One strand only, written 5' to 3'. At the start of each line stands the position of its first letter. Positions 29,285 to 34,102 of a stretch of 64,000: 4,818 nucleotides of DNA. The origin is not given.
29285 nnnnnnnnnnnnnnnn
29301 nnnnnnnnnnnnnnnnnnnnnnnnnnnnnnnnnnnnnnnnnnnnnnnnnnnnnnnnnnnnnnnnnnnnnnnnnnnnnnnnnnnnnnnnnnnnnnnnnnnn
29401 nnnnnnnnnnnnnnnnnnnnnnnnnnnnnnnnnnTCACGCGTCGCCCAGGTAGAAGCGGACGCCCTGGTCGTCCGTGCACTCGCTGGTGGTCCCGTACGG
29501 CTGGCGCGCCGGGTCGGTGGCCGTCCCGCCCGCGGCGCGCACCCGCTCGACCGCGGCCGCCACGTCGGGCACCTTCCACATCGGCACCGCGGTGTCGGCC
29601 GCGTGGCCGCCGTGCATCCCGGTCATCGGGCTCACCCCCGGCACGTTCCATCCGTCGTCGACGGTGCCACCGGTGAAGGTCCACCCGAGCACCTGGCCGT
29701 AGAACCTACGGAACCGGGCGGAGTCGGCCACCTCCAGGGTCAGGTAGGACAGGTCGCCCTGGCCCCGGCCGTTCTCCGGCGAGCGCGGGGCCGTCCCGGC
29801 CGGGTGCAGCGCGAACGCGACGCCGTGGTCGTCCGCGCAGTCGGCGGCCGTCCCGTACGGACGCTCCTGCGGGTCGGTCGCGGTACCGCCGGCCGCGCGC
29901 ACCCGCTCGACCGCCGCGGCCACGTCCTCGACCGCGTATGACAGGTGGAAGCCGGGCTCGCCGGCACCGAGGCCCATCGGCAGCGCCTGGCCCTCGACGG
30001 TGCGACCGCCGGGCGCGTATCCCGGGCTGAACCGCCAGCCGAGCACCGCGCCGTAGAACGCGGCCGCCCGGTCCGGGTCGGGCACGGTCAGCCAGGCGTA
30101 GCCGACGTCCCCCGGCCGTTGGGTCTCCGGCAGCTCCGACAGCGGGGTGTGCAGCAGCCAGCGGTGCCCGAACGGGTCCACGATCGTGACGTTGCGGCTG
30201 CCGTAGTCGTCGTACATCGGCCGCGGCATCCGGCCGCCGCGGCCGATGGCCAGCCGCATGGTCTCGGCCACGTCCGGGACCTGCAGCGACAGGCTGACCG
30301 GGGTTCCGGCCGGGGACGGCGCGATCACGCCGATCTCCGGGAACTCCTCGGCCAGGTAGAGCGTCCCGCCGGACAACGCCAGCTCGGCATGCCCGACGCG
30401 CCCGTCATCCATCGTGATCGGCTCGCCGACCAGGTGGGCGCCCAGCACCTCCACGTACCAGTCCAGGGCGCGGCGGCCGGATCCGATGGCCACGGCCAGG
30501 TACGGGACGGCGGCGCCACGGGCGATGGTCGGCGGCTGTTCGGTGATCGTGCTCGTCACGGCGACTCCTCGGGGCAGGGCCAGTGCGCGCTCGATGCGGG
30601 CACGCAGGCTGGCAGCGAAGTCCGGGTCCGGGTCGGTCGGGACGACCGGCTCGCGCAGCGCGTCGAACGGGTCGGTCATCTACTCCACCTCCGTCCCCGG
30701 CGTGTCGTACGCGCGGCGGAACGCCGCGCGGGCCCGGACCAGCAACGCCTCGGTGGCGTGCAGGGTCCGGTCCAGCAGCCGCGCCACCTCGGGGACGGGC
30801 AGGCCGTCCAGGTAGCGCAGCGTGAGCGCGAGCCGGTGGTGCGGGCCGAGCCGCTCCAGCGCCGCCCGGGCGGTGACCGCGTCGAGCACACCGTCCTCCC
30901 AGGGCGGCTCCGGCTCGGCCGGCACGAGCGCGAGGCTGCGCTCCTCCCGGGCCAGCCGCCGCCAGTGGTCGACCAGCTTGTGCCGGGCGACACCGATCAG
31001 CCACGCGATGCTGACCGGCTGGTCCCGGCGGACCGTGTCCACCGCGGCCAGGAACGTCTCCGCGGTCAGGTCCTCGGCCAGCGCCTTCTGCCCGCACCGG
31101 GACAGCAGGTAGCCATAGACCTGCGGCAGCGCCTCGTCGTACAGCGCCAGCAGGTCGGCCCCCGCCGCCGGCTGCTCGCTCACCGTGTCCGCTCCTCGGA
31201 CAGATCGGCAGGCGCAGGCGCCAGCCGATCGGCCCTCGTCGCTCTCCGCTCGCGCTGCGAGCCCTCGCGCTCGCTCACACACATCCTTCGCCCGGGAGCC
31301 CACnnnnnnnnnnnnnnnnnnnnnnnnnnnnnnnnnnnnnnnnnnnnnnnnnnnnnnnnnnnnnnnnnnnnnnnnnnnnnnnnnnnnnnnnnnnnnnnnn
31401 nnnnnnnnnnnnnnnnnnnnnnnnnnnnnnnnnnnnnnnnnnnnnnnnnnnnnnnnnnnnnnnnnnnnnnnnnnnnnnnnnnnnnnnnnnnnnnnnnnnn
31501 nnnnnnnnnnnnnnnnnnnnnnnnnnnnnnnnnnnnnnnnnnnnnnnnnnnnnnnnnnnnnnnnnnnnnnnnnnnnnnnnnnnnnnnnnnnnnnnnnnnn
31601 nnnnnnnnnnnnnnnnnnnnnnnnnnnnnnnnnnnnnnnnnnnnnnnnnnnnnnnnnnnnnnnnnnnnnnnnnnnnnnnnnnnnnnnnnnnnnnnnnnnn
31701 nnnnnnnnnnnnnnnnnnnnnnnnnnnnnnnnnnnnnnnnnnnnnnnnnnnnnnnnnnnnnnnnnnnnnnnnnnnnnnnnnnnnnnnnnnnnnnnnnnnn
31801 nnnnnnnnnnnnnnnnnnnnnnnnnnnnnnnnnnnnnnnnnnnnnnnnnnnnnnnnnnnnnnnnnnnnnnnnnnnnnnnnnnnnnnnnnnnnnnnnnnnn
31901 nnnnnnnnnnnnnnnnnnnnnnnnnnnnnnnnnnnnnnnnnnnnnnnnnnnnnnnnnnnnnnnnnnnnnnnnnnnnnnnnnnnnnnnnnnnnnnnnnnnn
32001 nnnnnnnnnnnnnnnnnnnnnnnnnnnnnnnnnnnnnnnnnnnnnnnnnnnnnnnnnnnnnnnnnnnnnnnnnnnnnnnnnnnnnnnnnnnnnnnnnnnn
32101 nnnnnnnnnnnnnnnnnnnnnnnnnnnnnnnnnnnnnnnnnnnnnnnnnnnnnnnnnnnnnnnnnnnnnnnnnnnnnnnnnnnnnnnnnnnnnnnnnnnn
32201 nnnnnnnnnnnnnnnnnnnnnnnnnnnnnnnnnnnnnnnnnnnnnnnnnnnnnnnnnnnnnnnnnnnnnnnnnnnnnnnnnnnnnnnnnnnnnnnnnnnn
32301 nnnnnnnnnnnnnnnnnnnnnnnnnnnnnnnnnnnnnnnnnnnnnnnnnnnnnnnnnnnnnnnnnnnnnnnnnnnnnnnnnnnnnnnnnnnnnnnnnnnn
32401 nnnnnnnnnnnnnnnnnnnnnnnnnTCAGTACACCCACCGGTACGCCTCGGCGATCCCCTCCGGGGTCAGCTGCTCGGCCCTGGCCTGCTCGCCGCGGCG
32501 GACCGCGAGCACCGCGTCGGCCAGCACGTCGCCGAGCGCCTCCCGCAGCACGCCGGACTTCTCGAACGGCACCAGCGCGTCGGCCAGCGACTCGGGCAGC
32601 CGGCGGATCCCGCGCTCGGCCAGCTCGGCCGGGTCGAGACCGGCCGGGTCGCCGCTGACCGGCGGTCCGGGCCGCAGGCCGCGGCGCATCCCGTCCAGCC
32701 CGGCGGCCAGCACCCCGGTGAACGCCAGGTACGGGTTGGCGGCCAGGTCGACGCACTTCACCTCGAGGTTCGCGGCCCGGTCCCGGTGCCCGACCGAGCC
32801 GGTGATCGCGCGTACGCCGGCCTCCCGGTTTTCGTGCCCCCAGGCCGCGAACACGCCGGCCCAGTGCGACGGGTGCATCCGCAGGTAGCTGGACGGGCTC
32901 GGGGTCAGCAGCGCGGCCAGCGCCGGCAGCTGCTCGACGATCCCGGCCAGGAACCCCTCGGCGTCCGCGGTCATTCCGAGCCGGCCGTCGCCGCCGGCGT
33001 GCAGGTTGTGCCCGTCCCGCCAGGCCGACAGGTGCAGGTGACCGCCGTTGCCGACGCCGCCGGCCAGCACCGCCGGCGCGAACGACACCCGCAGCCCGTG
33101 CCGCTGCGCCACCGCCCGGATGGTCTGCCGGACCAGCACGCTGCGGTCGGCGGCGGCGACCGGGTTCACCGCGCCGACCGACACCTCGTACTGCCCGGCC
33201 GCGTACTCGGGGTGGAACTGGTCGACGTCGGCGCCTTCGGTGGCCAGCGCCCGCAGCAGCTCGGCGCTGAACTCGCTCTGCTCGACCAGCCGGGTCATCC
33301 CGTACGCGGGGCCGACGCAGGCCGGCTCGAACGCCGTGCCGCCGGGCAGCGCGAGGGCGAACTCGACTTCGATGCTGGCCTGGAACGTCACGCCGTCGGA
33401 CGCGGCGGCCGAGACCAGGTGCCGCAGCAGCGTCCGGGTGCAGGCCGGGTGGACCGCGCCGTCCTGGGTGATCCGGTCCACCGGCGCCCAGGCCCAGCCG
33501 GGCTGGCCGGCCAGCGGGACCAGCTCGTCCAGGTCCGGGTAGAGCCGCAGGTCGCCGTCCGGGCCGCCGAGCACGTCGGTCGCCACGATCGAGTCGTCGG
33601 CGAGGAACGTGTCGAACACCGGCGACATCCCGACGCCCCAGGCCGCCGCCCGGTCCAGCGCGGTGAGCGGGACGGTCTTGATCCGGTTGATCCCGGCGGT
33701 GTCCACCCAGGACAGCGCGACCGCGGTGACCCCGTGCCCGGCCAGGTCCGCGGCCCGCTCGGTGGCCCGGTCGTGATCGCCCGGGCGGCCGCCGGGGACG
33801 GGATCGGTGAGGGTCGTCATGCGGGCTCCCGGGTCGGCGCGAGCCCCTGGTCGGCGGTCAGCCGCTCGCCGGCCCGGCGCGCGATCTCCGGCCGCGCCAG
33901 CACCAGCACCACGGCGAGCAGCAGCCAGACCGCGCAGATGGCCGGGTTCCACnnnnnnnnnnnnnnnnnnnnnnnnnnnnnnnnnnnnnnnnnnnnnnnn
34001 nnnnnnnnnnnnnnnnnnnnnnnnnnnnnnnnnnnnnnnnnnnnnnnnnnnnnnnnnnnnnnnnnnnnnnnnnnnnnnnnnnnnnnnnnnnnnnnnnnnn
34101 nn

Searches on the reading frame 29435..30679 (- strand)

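Call 50: search_protein_families(library=pfam, proteins=[window:29435-30679:-], max_evalue=0.01)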
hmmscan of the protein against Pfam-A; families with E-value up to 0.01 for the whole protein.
window:29435-30679:- (414 aa): 5 families
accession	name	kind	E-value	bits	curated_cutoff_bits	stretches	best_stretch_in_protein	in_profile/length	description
PF00903.31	Glyoxalase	-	5.7e-24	85.3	20.6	3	196-290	6-120/121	Glyoxalase/Bleomycin resistance protein/Dioxygenase superfamily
PF18029.7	Glyoxalase_6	-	1.3e-21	77.7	23.6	3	199-289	6-103/106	Glyoxalase-like domain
PF22677.2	Ble-like_N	-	6.8e-10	39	24.5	1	198-219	8-29/41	Bleomycin resistance protein-like N-terminal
PF13669.12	Glyoxalase_4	-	1.7e-07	31.9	27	0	244-273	70-99/109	Glyoxalase/Bleomycin resistance protein/Dioxygenase superfamily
PF13468.12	Glyoxalase_3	-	0.00047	20.7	25.1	0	245-281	3-41/176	Glyoxalase-like domain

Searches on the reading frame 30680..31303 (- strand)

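Call 50: search_protein_families(library=pfam, proteins=[window:30680-31303:-], max_evalue=0.01)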
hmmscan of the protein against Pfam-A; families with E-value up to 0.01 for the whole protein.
window:30680-31303:- (207 aa): 4 families
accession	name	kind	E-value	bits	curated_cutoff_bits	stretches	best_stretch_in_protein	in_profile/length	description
PF04542.20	Sigma70_r2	-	7.6e-12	45.3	24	1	54-119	1-70/71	Sigma-70 region 2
PF08281.18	Sigma70_r4_2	-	9.1e-09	35.3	25.7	1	146-194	5-53/54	Sigma-70, region 4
PF04545.22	Sigma70_r4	-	0.00016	21.5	24.1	1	148-194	1-47/50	Sigma-70, region 4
PF07638.17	Sigma70_ECF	-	0.00027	21.3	21.1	1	100-198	77-182/185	ECF sigma factor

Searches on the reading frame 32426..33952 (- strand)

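Call 50: search_protein_families(library=pfam, proteins=[window:32426-33952:-], max_evalue=0.01)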
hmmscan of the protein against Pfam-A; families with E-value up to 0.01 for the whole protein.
window:32426-33952:- (508 aa): 2 families
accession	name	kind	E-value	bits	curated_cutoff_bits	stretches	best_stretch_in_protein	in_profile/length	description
PF00120.29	Gln-synt_C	-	1.7e-76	257.9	24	1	170-494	2-334/344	Glutamine synthetase, catalytic domain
PF16952.10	Gln-synt_N_2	-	1.1e-06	28.9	35.7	1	75-161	15-100/112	Glutamine synthetase N-terminal domain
